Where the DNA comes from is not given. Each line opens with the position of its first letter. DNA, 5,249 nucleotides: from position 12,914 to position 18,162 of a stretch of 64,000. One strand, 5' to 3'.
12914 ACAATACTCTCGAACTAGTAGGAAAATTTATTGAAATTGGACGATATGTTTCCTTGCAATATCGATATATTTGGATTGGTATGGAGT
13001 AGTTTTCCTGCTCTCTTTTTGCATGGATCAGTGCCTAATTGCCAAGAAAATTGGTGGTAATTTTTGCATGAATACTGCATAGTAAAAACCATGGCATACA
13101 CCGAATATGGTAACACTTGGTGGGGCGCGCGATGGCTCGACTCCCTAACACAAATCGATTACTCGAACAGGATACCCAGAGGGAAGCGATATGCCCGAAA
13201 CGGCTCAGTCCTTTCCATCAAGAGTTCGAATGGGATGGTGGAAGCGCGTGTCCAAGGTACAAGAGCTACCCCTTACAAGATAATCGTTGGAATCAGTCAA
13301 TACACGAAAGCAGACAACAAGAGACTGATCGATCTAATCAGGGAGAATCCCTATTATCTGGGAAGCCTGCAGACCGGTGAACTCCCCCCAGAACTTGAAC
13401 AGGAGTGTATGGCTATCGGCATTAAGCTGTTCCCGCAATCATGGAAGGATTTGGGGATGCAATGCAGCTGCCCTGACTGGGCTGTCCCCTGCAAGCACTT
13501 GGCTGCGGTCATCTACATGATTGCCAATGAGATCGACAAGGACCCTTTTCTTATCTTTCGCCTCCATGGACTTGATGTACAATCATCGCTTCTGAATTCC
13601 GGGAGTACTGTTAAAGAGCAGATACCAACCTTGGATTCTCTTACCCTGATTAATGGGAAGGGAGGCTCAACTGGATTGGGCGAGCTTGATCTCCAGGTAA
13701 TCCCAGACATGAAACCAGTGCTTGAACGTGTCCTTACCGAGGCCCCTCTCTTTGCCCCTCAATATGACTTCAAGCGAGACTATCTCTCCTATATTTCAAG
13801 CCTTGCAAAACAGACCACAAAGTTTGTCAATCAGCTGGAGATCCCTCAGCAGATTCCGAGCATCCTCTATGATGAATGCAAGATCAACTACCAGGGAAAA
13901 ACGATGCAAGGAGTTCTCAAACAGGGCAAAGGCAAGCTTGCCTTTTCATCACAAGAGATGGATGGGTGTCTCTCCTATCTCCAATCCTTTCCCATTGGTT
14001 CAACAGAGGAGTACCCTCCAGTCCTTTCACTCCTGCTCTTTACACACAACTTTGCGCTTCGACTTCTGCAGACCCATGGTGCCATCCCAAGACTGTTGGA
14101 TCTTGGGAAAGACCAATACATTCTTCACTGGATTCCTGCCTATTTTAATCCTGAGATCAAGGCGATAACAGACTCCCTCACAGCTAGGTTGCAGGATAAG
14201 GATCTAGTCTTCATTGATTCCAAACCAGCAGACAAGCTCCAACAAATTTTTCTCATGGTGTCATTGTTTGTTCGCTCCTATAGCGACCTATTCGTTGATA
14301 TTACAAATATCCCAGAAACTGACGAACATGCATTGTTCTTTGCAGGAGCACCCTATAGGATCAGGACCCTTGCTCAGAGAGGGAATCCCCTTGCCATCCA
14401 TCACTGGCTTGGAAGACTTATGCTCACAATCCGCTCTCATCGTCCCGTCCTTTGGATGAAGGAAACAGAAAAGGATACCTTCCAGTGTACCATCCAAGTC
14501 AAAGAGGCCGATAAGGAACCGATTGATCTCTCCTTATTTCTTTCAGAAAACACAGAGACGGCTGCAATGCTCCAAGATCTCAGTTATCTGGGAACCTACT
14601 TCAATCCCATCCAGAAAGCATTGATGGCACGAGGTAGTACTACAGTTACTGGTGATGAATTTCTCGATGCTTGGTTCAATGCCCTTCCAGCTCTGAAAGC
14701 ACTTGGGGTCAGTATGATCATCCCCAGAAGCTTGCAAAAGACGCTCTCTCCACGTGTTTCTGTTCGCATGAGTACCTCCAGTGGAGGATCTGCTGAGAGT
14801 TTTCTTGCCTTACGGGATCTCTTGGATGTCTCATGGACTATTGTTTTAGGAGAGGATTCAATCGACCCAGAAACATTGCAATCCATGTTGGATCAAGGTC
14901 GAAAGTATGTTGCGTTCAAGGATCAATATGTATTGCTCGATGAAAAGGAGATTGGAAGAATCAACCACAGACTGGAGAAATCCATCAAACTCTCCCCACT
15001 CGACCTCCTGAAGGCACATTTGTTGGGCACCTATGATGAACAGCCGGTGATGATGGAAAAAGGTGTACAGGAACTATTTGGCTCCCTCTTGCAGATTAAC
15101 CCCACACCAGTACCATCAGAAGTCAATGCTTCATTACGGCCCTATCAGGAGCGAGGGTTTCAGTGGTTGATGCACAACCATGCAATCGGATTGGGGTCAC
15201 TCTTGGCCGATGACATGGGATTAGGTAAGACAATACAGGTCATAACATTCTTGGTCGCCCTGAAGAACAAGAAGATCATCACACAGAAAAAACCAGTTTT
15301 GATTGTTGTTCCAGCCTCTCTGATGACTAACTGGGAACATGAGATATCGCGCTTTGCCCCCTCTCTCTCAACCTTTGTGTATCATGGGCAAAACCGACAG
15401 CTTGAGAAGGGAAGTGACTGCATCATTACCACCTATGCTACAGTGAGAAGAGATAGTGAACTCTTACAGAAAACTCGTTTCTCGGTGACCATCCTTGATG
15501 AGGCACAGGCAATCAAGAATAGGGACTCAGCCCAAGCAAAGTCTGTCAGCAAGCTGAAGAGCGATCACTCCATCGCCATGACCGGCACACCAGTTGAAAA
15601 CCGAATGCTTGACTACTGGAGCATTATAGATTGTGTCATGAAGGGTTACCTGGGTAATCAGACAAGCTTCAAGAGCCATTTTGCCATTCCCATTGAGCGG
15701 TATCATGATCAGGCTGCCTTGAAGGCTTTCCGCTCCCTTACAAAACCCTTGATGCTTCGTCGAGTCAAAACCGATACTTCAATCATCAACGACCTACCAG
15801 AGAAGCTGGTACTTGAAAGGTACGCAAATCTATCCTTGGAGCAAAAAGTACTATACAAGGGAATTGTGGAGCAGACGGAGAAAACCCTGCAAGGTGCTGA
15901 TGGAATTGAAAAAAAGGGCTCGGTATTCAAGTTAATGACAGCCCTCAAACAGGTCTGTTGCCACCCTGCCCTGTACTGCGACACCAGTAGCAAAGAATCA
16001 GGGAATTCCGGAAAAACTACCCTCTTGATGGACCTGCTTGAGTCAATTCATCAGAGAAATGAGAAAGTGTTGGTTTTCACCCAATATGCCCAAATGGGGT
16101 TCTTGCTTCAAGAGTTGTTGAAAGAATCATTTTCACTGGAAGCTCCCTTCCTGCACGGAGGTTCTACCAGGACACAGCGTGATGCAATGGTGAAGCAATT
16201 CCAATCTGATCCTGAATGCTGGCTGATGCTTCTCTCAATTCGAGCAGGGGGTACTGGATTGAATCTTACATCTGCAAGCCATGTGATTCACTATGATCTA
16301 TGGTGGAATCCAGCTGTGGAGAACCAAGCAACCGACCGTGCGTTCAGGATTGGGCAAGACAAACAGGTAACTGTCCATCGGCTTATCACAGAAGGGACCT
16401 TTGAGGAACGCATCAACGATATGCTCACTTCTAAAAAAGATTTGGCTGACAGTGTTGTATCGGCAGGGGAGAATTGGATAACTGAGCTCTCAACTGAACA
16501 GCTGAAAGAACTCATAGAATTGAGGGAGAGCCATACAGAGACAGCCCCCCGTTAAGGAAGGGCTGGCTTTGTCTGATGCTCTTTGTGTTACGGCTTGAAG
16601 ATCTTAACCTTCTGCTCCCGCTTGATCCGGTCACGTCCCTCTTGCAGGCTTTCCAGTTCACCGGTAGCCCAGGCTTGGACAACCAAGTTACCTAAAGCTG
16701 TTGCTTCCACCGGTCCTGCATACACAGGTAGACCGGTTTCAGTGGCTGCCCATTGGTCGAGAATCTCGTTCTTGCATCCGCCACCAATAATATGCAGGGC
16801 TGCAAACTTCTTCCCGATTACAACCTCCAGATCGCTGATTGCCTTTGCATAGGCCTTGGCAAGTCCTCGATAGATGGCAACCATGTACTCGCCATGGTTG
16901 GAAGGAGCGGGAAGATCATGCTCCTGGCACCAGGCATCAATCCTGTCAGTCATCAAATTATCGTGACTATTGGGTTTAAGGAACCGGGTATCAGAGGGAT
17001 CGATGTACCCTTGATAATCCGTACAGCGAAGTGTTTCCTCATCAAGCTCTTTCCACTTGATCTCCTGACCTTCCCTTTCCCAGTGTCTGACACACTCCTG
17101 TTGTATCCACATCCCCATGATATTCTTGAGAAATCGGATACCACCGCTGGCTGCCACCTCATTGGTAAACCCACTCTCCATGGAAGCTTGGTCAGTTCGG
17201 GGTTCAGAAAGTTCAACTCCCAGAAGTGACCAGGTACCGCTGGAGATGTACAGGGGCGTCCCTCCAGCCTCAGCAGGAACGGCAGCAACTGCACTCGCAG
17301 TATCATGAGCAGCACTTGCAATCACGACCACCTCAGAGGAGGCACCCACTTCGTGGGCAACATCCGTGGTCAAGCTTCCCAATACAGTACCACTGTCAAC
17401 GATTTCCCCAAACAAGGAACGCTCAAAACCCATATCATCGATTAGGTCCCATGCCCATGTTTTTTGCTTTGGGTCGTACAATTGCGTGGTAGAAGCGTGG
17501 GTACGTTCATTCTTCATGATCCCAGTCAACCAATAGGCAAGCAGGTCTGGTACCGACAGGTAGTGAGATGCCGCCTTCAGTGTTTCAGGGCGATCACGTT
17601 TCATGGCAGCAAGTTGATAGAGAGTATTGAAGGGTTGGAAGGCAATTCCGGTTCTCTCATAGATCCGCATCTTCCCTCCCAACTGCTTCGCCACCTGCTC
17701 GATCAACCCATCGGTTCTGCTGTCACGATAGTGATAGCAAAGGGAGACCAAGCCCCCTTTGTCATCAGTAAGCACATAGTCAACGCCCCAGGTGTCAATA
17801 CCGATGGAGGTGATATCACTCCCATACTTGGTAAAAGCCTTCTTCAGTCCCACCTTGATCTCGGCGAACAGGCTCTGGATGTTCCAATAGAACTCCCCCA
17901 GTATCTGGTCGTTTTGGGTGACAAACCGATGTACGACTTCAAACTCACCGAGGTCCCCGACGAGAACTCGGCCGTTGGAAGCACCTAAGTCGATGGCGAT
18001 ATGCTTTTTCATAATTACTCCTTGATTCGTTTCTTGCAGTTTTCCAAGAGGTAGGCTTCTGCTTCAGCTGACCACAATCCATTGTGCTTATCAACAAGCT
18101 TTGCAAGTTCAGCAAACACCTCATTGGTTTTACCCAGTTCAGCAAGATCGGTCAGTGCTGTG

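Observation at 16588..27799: Rhamnulokinase is co-operonic with a SorE-like reductase, an SrlD-like SDR, a PHP protein and a full acetoin/2-oxoacid-dehydrogenase-type complex: a candidate non-aldolase route for 6-deoxyhexulose phosphate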

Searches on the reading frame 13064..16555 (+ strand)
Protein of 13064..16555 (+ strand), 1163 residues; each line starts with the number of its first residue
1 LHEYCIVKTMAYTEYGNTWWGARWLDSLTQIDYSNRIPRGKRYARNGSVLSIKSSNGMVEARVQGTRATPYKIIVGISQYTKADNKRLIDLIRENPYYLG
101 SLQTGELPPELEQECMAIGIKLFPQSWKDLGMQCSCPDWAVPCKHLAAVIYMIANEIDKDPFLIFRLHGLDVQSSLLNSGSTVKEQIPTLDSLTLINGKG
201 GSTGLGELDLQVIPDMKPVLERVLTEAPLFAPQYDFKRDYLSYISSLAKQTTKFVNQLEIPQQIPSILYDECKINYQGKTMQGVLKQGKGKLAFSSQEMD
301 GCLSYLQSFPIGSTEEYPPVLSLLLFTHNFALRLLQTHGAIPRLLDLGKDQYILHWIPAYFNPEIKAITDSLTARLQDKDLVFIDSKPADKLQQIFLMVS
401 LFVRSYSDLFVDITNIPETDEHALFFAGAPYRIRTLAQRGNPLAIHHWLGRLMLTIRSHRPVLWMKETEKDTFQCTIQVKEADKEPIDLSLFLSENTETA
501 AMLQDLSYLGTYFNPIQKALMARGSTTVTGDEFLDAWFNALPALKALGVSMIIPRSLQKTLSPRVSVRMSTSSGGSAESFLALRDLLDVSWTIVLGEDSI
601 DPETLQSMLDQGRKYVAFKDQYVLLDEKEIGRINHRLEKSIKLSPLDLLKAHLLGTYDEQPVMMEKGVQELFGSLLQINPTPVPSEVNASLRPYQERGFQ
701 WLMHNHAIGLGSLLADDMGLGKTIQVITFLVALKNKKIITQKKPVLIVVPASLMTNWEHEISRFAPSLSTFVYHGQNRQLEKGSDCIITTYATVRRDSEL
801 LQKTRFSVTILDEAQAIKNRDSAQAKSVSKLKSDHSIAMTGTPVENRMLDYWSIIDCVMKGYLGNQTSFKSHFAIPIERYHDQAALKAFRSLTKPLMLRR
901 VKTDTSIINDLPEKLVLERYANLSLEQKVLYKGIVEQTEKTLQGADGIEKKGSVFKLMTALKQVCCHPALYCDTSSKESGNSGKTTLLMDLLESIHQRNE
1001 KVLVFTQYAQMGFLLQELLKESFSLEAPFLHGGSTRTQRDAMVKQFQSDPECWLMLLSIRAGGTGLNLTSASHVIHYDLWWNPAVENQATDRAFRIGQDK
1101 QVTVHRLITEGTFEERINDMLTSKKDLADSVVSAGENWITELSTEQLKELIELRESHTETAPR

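Call 8: search_protein_families(library=pfam, proteins=[window:13064-16555:+], max_evalue=0.00001)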
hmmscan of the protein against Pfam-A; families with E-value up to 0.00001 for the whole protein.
window:13064-16555:+ (1163 aa): 4 families
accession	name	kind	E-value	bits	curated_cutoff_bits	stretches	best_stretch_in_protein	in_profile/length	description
PF00176.29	SNF2-rel_dom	-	1e-69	235.3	24.9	1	694-969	1-289/290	SNF2-related domain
PF00271.37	Helicase_C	-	3e-23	82.6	23.5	1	984-1097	2-110/110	Helicase conserved C-terminal domain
PF12419.13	DUF3670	-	6.2e-21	74.9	27.6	1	539-652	19-135/136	SNF2 Helicase protein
PF04851.21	ResIII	-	2.4e-11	44.3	22.5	1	690-844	3-163/164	Type III restriction enzyme, res subunit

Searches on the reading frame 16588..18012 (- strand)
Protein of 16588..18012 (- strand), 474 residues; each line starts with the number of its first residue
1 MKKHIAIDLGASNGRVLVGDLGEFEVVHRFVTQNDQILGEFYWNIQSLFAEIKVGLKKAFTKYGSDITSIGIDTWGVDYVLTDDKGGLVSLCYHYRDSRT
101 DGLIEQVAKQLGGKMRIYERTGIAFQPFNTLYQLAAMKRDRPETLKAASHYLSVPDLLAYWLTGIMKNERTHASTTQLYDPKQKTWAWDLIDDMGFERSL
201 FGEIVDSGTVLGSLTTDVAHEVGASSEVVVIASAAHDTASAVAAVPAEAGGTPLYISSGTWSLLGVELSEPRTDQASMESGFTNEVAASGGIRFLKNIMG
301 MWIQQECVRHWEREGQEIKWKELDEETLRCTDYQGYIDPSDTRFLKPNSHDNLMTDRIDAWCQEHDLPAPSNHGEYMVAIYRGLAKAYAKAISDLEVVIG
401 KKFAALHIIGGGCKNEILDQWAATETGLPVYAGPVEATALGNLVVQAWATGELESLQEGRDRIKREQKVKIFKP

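Call 3: search_protein_families(library=pfam, proteins=[window:16588-18012:-])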
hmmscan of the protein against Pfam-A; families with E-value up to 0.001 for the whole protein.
window:16588-18012:- (474 aa): 2 families
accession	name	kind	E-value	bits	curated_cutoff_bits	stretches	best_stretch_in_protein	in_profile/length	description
PF00370.27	FGGY_N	-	5.1e-32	111.9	28.8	1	5-242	3-243/245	FGGY family of carbohydrate kinases, N-terminal domain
PF02782.22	FGGY_C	-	4.5e-29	102.1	27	1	254-449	1-197/198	FGGY family of carbohydrate kinases, C-terminal domain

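Call 4: search_protein_families(library=ncbifam, proteins=[window:16588-18012:-])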
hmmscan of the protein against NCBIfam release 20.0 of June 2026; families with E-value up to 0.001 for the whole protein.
window:16588-18012:- (474 aa): 12 families
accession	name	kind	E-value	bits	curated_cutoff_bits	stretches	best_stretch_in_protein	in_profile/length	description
TIGR02627.1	rhamnulo_kin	equivalog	1.1e-131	439.5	527.95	1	5-465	1-450/454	rhamnulokinase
NF007925.0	PRK10640.1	equivalog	1.1e-117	393.4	639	1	2-474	4-465/489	rhamnulokinase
TIGR02628.1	fuculo_kin_coli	equivalog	1.7e-42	146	470.9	1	41-469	44-461/465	L-fuculokinase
TIGR01312.1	XylB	equivalog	1.6e-28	99.5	380.25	2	7-284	3-282/481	xylulokinase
NF008187.0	PRK10939.1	equivalog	1.2e-18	67.1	528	1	97-275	105-281/521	autoinducer-2 kinase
TIGR01314.1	gntK_FGGY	equivalog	2.5e-13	49.4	648.55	1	80-275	82-274/505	gluconokinase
TIGR01311.1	glycerol_kin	equivalog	4.1e-13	48.5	590.35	1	6-245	5-251/496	glycerol kinase GlpK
TIGR01315.1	5C_CHO_kinase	subfamily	6e-09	35.1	408.7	1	390-469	431-511/541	FGGY family pentulose kinase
NF000756.0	PRK00047.1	subfamily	1.4e-07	30.2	498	1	5-242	8-251/502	glycerol kinase GlpK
NF011601.0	PRK15027.1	equivalog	7.2e-07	28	912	1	120-253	118-250/484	xylulokinase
TIGR01234.1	L-ribulokinase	equivalog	7.1e-06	25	583.25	1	135-248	163-282/536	ribulokinase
NF003154.0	PRK04123.1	equivalog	1.6e-05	23.9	428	0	137-247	167-287/554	ribulokinase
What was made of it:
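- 16588..18012 (-): RhaB-like FGGY kinase (rhamnulose and possibly fuculose kinase). Call 4.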
